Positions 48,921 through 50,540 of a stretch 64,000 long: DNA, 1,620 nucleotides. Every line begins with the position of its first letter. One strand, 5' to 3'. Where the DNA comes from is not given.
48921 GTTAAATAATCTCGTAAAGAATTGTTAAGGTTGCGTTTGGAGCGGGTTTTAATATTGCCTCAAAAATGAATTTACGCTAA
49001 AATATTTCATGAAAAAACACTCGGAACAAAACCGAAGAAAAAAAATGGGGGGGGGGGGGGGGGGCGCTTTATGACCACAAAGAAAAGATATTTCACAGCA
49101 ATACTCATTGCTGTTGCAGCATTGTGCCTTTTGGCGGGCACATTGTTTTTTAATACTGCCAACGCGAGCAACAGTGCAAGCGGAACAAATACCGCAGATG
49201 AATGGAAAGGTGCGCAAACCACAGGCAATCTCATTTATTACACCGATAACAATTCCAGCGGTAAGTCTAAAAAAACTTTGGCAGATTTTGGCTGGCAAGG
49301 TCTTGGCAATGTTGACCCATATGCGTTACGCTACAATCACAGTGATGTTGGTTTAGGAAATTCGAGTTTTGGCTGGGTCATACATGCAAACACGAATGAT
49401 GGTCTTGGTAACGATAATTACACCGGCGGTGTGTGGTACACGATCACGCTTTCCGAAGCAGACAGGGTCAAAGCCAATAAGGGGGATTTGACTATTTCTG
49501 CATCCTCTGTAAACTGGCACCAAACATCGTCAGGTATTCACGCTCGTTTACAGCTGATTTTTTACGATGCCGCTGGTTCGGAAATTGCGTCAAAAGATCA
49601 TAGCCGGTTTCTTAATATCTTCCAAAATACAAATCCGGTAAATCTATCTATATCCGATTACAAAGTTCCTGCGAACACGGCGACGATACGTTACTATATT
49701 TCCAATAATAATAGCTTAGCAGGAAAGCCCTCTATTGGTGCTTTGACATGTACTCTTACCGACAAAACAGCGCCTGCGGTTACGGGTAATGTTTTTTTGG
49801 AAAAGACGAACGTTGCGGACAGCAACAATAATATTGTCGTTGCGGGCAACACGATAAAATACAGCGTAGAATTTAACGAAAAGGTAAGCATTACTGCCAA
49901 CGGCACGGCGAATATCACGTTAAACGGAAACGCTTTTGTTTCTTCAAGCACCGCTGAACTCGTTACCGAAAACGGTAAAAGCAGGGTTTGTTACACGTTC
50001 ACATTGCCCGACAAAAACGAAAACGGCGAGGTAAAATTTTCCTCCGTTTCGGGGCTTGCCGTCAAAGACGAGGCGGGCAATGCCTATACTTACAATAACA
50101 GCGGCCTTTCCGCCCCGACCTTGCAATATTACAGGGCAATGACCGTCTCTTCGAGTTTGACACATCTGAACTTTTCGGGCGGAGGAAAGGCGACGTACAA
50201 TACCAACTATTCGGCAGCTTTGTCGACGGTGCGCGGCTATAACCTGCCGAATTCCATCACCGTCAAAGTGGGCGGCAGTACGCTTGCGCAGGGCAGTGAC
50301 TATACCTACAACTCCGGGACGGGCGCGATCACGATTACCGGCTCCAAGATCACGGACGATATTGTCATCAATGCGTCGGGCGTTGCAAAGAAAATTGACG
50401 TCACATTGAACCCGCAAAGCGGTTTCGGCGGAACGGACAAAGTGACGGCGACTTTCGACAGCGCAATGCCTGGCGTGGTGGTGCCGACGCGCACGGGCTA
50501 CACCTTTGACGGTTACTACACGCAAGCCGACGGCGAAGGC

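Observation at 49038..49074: A8-T-G18 homopolymer at the ribosome-binding position of a 2002-aa surface-protein gene, creating a length-sensitive mini-uORF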

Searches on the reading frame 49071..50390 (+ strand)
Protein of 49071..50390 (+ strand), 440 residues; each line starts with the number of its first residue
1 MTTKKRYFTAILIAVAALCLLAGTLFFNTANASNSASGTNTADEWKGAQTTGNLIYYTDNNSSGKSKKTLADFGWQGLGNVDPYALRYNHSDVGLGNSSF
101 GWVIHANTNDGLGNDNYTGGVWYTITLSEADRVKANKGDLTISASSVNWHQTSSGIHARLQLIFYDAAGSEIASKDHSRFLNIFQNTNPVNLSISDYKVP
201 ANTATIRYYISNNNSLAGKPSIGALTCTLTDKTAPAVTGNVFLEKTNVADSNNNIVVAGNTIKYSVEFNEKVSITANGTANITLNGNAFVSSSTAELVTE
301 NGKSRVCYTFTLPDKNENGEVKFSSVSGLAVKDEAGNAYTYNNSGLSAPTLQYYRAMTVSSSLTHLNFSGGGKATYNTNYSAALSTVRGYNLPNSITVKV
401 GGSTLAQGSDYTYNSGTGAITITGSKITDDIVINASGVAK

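Call 15: find_homologous_proteins(query=window:49071-50390:+)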
Query window:49071-50390:+ (440 aa): 9 proteins with E <= 0.001 among 8000 candidates.
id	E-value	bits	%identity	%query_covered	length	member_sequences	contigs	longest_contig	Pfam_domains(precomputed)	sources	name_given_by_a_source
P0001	7.7e-95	337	44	97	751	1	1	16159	PF09479.17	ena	-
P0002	8.6e-91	323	44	93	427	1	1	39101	-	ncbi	-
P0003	1.1e-77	280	48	71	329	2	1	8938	-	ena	-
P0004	1.6e-57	214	33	99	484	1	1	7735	PF09479.17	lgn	-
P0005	2.8e-54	203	46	63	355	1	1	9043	-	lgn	-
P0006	6.1e-54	202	43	15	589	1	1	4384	PF07532.18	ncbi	-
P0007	3.4e-46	177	40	62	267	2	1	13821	-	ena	-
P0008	7.0e-11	60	52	19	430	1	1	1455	-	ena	-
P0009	5.9e-6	44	60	13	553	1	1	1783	PF19789.7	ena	-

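Call 16: find_encoding_contigs(protein=P0001, flank=3000, max_places=4)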
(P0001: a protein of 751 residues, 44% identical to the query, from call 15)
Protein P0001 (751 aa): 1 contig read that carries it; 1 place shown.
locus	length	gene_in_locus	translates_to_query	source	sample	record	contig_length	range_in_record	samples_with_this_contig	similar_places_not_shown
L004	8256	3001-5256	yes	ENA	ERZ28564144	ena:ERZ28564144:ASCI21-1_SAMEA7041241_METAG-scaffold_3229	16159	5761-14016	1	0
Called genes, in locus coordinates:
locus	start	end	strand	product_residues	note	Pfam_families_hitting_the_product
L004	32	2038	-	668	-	PF02518:HATPase_c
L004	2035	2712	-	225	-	PF00072:Response_reg, PF00486:Trans_reg_C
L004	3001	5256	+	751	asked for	PF09479:Flg_new (weak)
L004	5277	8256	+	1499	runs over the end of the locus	PF09479:Flg_new (weak), PF18998:Flg_new_2 (faint), PF09479:Flg_new, PF00038:Filament (faint), PF01442:Apolipoprotein (faint), PF04108:ATG17_like (faint), PF04513:Baculo_PEP_C (faint), PF27974:Ninein_long_CC, +8 more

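Call 17: find_encoding_contigs(protein=P0002, flank=3000, max_places=4)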
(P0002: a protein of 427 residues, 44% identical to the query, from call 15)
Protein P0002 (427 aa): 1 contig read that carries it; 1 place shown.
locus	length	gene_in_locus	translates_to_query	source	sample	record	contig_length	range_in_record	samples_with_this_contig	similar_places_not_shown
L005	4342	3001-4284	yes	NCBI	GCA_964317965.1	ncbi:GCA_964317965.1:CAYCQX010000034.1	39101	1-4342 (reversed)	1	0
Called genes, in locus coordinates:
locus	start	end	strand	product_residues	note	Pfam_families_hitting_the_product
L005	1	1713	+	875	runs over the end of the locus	PF01326:PPDK_N, PF00391:PEP-utilizers, PF02896:PEP-utilizers_C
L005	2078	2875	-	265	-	PF00376:MerR (weak), PF13411:MerR_1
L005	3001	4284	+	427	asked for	-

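Call 23: find_related_loci(query=A1, collection=genome_contigs, flank=4000)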
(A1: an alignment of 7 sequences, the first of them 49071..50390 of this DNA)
Query A1 (440 aa) in genome_contigs; peptide patterns used: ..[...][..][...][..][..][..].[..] (x = any residue, [..] = any of these).
26 stretches matched a pattern; 10 encode a relative of the query (tblastn E <= 1e-3); 10 distinct loci.
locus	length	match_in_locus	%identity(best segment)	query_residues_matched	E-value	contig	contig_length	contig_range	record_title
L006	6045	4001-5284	46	1-440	4e-115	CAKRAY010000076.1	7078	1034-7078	MAG: uncultured Clostridia bacterium isolate REFINED_METABAT215_TOP10_CONTIGS_1500_ASSEMBLY_K77_MERGED__Hadza_MoBio_hadz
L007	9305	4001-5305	47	1-440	2e-112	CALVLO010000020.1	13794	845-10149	MAG: uncultured Clostridia bacterium isolate BRZ_EM__bin56 genome assembly, contig: BRZ_EM__NODE_6743_length_13794_cov_5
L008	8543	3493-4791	44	1-440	4e-107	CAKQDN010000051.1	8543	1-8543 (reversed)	MAG: uncultured Clostridia bacterium isolate REFINED_METABAT215_TOP10_CONTIGS_1500_ASSEMBLY_K77_MERGED__Hadza_MoBio_hadz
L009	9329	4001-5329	43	1-440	3e-105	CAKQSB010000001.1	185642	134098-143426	MAG: uncultured Clostridia bacterium isolate REFINED_METABAT215_TOP10_CONTIGS_1500_ASSEMBLY_K77_MERGED__Hadza_MoBio_hadz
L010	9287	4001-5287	42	4-440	1e-103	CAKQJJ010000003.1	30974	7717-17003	MAG: uncultured Clostridia bacterium isolate REFINED_METABAT215_TOP10_CONTIGS_1500_ASSEMBLY_K77_MERGED__Hadza_MoBio_hadz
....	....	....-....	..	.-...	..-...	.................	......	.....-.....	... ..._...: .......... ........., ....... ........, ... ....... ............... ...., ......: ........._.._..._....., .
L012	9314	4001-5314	39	1-440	3e-86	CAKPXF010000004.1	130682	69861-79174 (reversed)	MAG: uncultured Bacilli bacterium isolate REFINED_METABAT215_TOP10_CONTIGS_1500_ASSEMBLY_K77_MERGED__Nepal_MoBio_Fiber-H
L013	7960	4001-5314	39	1-440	4e-86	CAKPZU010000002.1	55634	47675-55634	MAG: uncultured Bacilli bacterium isolate REFINED_METABAT215_SUBJECT_CONTIGS_1500_ASSEMBLY_K77_MERGED__Pilot_MoBio_Fiber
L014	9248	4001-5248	38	4-438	6e-74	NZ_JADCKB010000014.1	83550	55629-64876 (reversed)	Ructibacterium gallinarum strain DSM 107454 seq14, whole genome shotgun sequence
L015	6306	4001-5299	44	2-440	2e-93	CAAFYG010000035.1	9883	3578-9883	MAG TPA_asm: Clostridia bacterium, isolate HGM11420, WGS project CAAFYG010000000 data, contig: SRS475920_69_k119_50857,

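Call 44: find_related_loci(query=A1, collection=metagenome_contigs, flank=2500)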
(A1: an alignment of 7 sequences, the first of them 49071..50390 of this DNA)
Query A1 (440 aa) in metagenome_contigs; peptide patterns used: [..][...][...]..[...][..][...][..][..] (x = any residue, [..] = any of these).
46 stretches matched a pattern; 2 encode a relative of the query (tblastn E <= 1e-3); 2 distinct loci.
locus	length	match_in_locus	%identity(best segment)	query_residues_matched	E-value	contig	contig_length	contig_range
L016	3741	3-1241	45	29-440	1e-94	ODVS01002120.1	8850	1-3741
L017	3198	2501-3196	43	1-229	5e-47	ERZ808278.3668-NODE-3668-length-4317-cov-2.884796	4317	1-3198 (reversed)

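Call 60: search_solved_structures(query=A1, max_evalue=1)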
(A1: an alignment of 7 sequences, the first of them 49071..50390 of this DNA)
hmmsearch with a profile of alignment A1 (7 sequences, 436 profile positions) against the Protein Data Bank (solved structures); distinct sequences matched with E-value up to 1: 2.
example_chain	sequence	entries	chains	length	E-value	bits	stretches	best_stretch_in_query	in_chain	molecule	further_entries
8z93_A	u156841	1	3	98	0.28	13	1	309-381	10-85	Receptor-interacting serine/threonine-protein kinase 1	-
9mt4_F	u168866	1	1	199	0.91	11.3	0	256-330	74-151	Tail terminator protein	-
